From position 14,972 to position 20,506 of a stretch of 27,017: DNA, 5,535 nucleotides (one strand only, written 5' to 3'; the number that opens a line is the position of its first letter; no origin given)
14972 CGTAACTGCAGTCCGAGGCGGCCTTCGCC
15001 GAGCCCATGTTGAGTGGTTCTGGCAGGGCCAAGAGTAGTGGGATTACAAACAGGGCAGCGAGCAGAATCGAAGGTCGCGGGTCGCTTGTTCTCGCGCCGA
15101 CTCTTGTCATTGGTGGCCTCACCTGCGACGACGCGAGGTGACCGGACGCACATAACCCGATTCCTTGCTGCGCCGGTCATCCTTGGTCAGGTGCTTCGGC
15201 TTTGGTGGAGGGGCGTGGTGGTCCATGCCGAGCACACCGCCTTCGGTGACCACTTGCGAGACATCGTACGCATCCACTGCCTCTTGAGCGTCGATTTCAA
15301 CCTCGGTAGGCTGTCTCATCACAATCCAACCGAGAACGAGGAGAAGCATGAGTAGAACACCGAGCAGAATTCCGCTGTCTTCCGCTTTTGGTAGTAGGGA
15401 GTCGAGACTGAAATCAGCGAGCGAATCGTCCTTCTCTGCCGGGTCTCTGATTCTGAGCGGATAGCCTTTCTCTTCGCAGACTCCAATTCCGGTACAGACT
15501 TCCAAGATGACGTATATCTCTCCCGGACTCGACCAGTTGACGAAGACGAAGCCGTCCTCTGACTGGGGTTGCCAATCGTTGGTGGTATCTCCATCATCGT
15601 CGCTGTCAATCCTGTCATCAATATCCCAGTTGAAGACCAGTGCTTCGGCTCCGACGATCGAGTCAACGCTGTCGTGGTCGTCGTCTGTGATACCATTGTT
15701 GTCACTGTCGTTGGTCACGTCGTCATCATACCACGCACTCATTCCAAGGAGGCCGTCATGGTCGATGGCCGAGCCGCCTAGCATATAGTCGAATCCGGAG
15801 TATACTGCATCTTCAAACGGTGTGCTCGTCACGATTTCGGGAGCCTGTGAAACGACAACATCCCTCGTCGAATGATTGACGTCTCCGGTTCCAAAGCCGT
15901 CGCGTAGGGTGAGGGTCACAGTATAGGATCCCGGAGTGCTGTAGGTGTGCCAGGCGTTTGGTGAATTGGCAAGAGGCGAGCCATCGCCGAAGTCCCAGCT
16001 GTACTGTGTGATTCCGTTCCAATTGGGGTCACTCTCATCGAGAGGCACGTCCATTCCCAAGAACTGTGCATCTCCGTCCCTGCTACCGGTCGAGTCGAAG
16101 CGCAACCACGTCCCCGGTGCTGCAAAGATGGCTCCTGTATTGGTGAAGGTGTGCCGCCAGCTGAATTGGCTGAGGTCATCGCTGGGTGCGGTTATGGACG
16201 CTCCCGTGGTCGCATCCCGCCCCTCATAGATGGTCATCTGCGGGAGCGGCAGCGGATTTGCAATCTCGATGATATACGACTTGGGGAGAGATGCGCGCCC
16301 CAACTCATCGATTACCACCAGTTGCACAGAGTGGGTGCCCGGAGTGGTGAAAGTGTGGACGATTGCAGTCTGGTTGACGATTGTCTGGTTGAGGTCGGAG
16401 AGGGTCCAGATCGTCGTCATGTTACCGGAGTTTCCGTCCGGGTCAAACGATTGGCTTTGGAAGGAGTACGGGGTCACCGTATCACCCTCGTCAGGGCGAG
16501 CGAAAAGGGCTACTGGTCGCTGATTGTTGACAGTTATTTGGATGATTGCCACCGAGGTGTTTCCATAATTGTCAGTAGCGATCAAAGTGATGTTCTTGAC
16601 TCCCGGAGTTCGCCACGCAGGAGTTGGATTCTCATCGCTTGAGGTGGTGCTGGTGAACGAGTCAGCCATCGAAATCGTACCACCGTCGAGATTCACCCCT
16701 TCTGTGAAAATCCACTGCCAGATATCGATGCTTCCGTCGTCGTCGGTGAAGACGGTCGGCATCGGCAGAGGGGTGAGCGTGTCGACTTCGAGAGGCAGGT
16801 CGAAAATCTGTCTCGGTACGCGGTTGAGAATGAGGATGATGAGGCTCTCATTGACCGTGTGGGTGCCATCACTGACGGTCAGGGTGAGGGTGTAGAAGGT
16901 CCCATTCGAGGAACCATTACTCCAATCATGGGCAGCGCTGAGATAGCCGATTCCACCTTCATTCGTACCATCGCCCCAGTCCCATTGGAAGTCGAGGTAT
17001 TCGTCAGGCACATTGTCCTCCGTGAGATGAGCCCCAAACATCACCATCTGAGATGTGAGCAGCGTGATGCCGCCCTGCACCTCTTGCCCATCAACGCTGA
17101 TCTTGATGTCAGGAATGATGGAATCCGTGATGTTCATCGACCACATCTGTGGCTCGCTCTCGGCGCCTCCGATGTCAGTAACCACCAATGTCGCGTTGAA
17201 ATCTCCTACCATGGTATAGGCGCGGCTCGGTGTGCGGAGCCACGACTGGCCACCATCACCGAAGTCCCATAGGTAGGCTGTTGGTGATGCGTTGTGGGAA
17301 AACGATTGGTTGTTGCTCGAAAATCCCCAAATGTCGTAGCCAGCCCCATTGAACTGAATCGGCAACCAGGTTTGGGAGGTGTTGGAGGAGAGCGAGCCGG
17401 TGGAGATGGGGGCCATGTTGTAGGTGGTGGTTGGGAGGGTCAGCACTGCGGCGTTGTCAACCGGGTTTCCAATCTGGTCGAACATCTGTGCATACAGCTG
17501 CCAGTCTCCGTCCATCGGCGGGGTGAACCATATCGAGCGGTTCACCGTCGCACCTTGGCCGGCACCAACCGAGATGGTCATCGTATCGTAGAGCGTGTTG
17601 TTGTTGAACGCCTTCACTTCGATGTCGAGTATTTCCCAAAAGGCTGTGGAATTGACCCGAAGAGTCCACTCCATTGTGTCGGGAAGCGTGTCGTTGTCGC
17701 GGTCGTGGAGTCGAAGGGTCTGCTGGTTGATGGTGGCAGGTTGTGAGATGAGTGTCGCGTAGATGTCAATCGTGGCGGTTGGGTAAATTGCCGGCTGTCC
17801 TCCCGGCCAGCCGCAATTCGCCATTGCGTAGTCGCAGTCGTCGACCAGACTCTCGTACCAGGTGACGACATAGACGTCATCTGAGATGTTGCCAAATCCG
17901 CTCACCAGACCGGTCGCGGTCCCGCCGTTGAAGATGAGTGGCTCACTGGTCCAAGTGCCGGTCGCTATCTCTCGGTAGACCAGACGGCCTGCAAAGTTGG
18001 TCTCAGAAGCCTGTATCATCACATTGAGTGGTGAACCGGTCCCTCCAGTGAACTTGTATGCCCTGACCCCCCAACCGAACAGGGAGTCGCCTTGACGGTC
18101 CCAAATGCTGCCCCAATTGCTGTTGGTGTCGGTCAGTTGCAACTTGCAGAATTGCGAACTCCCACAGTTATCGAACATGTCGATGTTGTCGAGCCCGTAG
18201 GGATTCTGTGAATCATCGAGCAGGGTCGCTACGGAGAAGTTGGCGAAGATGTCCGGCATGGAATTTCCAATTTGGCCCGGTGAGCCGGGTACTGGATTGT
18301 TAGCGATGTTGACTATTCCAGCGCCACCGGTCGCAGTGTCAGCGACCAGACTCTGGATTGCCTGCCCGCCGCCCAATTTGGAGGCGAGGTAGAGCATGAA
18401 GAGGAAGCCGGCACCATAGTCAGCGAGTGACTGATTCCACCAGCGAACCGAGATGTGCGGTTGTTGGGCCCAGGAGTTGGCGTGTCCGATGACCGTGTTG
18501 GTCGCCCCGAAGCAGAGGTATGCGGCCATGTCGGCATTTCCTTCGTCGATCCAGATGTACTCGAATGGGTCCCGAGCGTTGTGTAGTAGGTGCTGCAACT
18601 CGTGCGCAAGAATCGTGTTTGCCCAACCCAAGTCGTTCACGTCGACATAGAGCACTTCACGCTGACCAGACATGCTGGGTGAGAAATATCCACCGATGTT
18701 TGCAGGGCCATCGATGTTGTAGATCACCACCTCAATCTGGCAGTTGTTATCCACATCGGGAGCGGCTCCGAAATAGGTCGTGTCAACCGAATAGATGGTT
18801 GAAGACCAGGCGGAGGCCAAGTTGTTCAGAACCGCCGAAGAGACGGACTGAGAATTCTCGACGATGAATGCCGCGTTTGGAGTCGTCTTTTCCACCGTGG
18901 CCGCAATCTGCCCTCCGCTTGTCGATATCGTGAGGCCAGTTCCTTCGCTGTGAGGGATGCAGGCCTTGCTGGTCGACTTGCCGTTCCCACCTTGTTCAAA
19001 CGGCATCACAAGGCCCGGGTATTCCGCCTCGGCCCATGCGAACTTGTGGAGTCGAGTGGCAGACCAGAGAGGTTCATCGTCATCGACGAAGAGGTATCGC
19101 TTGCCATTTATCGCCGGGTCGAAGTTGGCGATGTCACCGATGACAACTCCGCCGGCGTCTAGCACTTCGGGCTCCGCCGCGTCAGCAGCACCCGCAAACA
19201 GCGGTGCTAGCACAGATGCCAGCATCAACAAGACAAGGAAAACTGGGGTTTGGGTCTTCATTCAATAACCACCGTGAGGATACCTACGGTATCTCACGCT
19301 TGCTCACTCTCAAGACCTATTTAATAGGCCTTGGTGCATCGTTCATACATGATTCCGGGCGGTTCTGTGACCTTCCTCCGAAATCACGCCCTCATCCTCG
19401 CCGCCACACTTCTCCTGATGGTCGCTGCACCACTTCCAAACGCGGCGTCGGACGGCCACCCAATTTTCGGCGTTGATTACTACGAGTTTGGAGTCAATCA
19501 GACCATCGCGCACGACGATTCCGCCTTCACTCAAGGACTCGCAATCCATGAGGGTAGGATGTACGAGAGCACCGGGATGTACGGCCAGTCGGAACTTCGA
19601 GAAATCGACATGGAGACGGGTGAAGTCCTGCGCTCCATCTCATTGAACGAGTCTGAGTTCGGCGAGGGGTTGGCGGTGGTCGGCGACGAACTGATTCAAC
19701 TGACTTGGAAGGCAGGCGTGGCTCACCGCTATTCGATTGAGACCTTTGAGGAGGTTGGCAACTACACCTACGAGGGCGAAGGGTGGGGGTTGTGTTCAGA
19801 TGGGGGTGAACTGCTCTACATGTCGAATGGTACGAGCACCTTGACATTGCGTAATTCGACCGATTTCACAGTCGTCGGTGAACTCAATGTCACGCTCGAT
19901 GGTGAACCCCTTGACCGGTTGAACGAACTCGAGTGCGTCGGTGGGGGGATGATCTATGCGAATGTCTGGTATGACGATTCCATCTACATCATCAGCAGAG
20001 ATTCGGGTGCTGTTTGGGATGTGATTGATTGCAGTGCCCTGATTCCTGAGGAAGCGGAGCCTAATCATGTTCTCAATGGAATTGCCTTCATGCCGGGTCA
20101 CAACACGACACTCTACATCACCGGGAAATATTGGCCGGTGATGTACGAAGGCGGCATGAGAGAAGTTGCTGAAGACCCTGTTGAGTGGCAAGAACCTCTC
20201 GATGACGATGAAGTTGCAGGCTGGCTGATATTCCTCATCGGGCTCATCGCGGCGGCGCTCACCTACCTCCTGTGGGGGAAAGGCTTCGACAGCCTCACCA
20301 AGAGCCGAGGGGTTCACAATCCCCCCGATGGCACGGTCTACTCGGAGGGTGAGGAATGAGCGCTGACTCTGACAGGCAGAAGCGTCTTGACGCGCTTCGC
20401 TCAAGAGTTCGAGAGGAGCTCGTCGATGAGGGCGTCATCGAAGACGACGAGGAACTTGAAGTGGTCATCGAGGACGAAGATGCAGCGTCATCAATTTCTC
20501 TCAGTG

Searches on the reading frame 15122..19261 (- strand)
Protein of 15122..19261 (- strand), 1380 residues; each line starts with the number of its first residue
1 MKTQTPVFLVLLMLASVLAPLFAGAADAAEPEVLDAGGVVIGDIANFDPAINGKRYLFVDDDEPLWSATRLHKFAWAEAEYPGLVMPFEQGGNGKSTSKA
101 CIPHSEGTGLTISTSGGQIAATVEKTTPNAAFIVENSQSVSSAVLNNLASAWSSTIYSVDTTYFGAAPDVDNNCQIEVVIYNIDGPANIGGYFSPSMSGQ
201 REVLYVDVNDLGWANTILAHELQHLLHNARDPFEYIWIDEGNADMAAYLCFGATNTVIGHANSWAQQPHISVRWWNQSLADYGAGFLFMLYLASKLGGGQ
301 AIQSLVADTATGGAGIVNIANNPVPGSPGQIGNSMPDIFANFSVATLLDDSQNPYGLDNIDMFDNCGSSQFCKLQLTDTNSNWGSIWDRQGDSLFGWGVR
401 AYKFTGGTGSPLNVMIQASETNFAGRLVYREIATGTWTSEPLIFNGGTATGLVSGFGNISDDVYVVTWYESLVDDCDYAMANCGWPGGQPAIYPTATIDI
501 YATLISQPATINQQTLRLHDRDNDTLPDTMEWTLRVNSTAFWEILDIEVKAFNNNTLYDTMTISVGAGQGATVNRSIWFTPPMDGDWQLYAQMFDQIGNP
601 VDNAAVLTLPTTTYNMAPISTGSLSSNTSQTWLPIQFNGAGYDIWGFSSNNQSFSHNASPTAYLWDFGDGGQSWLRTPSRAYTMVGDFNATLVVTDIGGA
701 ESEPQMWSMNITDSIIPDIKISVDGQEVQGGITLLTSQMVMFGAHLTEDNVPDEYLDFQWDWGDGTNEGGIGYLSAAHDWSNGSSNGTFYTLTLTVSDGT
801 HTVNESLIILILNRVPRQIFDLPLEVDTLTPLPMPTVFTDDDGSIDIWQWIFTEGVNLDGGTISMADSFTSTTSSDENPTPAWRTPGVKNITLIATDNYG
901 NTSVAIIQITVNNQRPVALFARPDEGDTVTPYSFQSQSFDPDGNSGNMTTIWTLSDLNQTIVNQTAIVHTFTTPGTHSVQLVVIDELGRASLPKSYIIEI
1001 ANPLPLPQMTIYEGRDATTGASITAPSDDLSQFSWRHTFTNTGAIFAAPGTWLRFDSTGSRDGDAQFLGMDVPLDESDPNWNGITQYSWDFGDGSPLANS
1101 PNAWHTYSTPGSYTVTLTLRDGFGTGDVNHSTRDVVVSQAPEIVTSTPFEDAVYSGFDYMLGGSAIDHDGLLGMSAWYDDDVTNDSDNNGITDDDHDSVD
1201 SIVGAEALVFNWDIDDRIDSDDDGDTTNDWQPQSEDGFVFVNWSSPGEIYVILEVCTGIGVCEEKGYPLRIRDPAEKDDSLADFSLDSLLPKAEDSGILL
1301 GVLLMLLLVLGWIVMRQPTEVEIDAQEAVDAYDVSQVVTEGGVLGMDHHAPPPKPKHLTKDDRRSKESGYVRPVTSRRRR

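Call 16: search_protein_families(library=pfam, proteins=[window:15122-19261:-], max_evalue=0.01)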
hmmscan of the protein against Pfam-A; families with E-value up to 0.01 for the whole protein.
window:15122-19261:- (1380 aa): 2 families
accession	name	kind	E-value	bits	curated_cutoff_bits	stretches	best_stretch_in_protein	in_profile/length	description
PF18911.6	PKD_4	-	1.1e-40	138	27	3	1076-1132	26-80/85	PKD domain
PF00801.26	PKD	-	1.1e-25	89.8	23.5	3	1083-1124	28-70/80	PKD domain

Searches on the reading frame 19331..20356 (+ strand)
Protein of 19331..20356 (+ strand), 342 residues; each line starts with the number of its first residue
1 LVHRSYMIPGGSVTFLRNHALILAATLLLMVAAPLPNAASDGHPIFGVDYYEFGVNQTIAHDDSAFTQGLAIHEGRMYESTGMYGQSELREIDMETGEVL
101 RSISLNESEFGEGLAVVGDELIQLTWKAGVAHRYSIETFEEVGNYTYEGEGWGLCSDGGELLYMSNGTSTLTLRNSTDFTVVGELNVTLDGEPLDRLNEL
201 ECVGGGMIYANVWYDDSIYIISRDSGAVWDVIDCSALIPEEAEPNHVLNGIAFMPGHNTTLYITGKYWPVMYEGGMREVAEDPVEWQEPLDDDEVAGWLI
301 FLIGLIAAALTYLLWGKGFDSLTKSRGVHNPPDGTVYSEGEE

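Call 16: search_protein_families(library=pfam, proteins=[window:19331-20356:+], max_evalue=0.01)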
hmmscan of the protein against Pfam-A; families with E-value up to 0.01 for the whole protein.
window:19331-20356:+ (342 aa): 1 family
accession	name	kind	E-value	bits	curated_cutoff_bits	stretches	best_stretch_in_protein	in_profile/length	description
PF05096.18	Glu_cyclase_2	-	2.8e-81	273.1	22.3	1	46-273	20-246/249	Glutamine cyclotransferase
